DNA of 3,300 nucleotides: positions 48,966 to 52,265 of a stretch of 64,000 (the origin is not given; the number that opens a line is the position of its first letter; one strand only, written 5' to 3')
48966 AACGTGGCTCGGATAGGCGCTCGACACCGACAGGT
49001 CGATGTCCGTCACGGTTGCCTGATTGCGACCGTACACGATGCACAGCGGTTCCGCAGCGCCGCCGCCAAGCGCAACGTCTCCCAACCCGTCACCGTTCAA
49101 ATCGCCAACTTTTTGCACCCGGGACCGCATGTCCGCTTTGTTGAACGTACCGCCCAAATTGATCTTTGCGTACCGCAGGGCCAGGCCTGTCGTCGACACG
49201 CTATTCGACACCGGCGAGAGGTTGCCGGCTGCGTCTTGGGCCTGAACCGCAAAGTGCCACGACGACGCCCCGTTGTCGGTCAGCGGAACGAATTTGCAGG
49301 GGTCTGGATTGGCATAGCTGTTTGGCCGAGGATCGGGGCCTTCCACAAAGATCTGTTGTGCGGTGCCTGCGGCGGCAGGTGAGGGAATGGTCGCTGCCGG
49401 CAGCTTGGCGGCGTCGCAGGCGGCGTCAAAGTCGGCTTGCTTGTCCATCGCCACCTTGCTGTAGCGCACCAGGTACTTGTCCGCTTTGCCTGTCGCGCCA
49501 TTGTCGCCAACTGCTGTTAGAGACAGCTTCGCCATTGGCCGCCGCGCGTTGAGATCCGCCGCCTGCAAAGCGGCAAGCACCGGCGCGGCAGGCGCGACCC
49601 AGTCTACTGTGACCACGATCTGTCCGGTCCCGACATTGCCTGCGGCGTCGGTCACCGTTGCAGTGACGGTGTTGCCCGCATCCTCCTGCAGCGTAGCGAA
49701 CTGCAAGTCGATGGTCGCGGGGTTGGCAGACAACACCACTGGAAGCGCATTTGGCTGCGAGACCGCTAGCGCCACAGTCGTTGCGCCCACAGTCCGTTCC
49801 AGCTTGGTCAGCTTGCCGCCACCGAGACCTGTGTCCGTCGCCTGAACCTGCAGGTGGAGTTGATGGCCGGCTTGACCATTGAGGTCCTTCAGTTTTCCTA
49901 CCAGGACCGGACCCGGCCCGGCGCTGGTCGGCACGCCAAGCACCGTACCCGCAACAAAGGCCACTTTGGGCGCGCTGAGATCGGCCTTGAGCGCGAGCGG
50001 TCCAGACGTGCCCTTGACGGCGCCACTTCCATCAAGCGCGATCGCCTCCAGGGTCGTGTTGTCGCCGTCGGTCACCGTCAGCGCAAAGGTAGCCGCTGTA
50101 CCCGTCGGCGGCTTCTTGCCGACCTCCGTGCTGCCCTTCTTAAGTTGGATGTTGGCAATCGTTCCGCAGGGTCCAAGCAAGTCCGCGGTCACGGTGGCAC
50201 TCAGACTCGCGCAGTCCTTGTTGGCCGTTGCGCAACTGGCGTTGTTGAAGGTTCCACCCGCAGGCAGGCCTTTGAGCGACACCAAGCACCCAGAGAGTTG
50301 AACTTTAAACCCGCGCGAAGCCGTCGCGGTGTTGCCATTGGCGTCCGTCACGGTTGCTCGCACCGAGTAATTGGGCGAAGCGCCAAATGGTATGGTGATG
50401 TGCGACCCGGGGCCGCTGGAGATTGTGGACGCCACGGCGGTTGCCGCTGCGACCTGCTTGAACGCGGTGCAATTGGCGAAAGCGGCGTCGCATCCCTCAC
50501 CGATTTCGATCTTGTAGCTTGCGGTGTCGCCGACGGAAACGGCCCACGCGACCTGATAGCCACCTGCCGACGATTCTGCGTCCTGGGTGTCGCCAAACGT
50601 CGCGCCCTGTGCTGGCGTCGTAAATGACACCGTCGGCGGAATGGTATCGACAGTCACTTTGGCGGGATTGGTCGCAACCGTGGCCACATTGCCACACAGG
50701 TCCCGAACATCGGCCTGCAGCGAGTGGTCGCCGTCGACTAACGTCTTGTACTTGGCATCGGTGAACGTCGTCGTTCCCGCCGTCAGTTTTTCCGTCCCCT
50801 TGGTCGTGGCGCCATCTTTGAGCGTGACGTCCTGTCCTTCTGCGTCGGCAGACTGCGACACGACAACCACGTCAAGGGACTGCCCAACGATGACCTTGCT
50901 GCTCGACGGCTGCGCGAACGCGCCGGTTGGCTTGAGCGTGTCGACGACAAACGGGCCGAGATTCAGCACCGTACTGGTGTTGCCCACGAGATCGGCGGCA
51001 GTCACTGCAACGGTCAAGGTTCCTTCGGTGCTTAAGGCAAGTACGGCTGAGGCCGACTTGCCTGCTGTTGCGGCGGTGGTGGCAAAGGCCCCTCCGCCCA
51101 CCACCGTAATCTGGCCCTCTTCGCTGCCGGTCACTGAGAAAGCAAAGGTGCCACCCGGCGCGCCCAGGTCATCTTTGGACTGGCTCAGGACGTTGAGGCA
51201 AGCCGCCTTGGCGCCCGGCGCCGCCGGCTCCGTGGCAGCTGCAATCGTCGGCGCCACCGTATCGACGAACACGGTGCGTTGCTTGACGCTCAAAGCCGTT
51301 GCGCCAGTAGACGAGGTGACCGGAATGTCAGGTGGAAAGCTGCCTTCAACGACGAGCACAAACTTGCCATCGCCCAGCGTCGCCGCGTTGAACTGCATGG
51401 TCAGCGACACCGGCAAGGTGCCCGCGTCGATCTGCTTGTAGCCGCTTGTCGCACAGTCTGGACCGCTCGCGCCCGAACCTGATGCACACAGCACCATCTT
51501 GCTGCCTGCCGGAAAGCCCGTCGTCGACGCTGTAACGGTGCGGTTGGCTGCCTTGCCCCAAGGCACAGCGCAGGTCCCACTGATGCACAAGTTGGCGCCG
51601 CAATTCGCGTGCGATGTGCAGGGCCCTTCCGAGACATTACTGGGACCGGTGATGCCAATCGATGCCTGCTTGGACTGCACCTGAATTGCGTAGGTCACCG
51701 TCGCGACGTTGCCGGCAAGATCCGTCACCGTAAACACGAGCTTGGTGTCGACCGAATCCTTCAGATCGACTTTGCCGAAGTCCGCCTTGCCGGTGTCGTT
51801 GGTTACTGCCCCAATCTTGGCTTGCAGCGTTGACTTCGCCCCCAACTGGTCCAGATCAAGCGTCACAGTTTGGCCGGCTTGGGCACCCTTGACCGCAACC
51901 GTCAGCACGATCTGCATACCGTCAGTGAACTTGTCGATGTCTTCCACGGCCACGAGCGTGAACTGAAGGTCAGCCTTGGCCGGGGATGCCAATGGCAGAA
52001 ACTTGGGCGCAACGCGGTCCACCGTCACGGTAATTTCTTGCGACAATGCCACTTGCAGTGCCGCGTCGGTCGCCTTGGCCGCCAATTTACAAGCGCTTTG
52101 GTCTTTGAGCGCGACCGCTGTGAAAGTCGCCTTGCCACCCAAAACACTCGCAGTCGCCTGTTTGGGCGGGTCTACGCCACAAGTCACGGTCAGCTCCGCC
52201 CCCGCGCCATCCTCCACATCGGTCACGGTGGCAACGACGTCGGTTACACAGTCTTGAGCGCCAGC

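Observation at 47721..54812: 2364-aa Ig-like/FG-GAP lipoprotein embedded between the RRE protein and the maturase genes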

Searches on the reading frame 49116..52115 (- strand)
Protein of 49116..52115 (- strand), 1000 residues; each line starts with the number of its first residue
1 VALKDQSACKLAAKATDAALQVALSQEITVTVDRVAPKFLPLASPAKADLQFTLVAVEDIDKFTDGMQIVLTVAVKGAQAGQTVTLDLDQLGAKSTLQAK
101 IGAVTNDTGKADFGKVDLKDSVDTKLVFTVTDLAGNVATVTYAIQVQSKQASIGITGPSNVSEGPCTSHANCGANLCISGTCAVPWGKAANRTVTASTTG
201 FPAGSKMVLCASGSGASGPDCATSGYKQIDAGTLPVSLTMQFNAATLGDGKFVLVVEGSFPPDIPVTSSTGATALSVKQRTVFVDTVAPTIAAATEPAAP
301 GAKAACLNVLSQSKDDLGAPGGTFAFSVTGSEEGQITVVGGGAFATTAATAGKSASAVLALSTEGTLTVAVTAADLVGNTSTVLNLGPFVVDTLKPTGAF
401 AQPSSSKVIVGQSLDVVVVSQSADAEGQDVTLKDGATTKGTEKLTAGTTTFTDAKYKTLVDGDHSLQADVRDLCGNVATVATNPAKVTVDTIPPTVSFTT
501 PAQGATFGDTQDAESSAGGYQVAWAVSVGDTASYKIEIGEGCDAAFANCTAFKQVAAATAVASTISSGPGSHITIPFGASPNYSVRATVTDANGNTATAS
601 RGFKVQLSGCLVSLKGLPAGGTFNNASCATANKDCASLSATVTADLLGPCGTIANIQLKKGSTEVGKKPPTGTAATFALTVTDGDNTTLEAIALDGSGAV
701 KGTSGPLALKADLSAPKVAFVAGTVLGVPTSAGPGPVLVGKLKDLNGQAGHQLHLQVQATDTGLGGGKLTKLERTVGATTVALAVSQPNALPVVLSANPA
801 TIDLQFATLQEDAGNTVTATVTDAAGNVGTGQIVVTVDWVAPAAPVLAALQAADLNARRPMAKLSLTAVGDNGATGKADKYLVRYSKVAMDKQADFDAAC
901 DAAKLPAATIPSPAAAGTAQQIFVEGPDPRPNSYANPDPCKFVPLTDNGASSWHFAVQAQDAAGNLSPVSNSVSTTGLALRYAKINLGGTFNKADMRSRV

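Call 79: search_protein_representatives(protein=window:49116-52115:-)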
Query: 1000 residues. Proteins with E-value up to 0.001 (for the whole library): 489; up to 1e-10: 208; up to 1e-30: 103. The best 150 are listed.
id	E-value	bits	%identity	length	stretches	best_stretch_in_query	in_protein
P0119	1.3e-292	989.9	53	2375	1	2-1000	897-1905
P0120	2.0e-289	979.4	35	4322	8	48-986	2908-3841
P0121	1.3e-283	960.1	48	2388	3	1-1000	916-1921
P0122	4.2e-280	948.5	47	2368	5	3-1000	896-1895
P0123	3.6e-235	799.8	43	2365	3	2-1000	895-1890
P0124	6.8e-235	798.9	41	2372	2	2-1000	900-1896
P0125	2.9e-226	770.4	43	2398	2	2-991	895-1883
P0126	3.2e-223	760.3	45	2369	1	2-1000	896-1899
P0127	2.2e-209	714.5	40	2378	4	2-999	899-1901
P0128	3.5e-201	687.4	43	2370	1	6-989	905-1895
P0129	4.2e-194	664.0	39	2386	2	2-999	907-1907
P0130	7.4e-187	640.0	38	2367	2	2-991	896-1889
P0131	6.9e-186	636.8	40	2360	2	1-990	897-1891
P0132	6.7e-184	630.2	41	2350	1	7-986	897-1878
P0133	5.5e-182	623.9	41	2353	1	3-986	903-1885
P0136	7.6e-142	491.0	32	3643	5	2-996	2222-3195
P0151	1.2e-105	371.3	34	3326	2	2-986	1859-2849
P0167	2.1e-93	330.7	33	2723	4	2-977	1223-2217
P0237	1.3e-23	99.8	31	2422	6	2-970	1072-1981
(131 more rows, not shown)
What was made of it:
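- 47721..54812 (-): Giant lipoprotein gene, 2,363 aa. The exhaustive search gave 103 representatives at E<=1e-30 among the best 150 listed; most full-length collinear ones are about 2,320-2,440 aa (call 79).
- On Repetitive giant adhesin (variable-repeat Big/RTX-type): Most of the full-length collinear representatives are about 2,320-2,440 aa (call 79).
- Tried and rejected: The exhaustive search (call 79) was needed.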

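Call 80: find_encoding_contigs(protein=P0120, flank=6000, max_places=2)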
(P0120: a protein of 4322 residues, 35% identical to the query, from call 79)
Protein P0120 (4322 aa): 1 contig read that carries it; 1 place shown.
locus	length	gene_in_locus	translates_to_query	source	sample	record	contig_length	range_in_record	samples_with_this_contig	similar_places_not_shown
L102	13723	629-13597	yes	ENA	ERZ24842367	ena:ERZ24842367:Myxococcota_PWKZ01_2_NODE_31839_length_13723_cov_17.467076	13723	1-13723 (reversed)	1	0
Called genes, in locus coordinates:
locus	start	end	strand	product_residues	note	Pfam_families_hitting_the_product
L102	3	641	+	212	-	?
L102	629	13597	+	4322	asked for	PF19077:Big_13 (faint), PF13750:Big_3_3 (faint), PF13517:FG-GAP_3 (faint), PF27332:TP_0781 (faint), PF17735:BslA (faint), PF01839:FG-GAP (faint)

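Call 81: find_encoding_contigs(protein=P0167, flank=6000, max_places=2)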
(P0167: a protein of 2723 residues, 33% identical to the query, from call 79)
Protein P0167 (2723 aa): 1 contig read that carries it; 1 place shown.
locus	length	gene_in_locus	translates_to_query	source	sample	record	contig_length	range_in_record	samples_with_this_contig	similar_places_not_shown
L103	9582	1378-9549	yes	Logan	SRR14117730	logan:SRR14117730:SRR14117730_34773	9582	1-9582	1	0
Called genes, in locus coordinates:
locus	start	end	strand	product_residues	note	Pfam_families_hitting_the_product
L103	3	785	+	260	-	?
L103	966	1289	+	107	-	PF05402:PqqD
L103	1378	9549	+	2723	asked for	PF13750:Big_3_3 (faint), PF19077:Big_13 (faint)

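Call 82: find_encoding_contigs(protein=P0237, flank=6000, max_places=2)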
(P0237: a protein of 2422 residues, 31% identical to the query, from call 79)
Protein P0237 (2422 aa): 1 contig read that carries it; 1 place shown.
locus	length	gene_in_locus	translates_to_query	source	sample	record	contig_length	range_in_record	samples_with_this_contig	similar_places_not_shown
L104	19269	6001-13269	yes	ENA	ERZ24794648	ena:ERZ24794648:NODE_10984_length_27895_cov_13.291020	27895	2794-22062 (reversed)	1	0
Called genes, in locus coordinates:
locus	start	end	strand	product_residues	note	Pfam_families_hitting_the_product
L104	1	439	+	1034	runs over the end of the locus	PF01663:Phosphodiest, PF00149:Metallophos (weak), PF02872:5_nucleotid_C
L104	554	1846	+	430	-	-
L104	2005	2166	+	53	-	PF00301:Rubredoxin, PF21349:RUBY_RBDX (faint)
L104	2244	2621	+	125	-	PF06397:Desulfoferrod_N (weak), PF01880:Desulfoferrodox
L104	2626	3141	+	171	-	PF00210:Ferritin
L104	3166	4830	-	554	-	PF00501:AMP-binding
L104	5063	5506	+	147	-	-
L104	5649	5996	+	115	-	PF05402:PqqD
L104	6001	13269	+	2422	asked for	PF09136:Glucodextran_B (faint), PF19077:Big_13 (faint), PF27332:TP_0781 (faint), PF02494:HYR (faint), PF12245:Big_3_2 (faint), PF13517:FG-GAP_3 (faint), PF01839:FG-GAP (weak)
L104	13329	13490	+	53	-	-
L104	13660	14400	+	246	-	PF27840:ScmC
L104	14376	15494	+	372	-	PF04055:Radical_SAM, PF13186:SPASM (weak)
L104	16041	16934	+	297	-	-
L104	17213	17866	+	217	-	PF04542:Sigma70_r2, PF08281:Sigma70_r4_2, PF04545:Sigma70_r4 (weak)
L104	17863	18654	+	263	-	PF13490:zf-HC2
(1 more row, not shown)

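Call 83: find_encoding_contigs(protein=P0136, flank=6000, max_places=2)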
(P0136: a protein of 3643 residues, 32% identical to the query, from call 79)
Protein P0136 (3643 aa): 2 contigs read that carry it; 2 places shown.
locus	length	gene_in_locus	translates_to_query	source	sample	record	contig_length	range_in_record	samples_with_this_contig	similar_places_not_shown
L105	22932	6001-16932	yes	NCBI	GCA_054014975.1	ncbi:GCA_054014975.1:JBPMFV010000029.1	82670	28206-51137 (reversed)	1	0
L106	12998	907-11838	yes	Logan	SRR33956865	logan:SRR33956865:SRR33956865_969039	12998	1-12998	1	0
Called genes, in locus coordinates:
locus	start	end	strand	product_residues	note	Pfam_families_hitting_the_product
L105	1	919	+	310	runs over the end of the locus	-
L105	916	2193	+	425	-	-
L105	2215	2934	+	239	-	PF03963:FlgD, PF13861:FLgD_tudor (weak), PF13860:FlgD_ig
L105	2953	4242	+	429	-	PF00460:Flg_bb_rod, PF22692:LlgE_F_G_D1, PF07559:FlgE_D2, PF06429:Flg_bbr_C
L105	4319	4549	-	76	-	-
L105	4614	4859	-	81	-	-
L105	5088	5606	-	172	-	-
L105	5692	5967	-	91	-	-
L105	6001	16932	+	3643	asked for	PF12245:Big_3_2 (faint), PF19077:Big_13 (faint), PF13750:Big_3_3 (faint), PF01839:FG-GAP (faint)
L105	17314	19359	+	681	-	PF00580:UvrD-helicase, PF13245:AAA_19, PF13604:AAA_30 (faint), PF01443:Viral_helicase1 (faint), PF13087:AAA_12 (faint), PF13361:UvrD_C, PF13538:UvrD_C_2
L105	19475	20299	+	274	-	PF05598:DUF772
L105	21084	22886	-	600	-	-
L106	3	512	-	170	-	?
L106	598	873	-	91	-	-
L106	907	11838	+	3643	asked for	PF12245:Big_3_2 (faint), PF19077:Big_13 (faint), PF13750:Big_3_3 (faint), PF01839:FG-GAP (faint)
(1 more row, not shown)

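Call 84: find_encoding_contigs(protein=P0151, flank=6000, max_places=2)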
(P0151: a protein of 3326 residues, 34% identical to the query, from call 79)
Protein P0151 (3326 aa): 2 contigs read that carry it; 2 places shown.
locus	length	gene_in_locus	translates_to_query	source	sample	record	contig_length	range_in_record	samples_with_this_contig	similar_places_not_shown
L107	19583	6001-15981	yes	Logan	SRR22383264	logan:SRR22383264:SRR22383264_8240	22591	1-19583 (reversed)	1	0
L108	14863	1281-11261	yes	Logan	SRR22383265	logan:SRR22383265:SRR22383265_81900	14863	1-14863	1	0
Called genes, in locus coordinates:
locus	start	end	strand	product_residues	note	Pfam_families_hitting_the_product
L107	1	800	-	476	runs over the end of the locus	PF00149:Metallophos (faint)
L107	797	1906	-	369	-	-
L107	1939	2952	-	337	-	-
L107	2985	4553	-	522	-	PF00069:Pkinase, PF07714:PK_Tyr_Ser-Thr, PF06293:Kdo (faint)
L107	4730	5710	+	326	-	-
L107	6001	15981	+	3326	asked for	PF19077:Big_13 (faint)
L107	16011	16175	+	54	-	-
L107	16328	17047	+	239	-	PF27840:ScmC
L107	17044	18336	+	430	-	PF04055:Radical_SAM, PF13186:SPASM (weak)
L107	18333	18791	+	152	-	-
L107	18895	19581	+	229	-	?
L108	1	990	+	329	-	?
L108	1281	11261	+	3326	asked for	PF19077:Big_13 (faint)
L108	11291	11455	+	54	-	-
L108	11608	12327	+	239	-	PF27840:ScmC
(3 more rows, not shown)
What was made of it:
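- Divergent giant-family proteins found by exhaustive search again sit next to PqqD and/or ScmC+rSAM: P0237, P0151 and P0167 (calls 79, 81, 82, 84).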
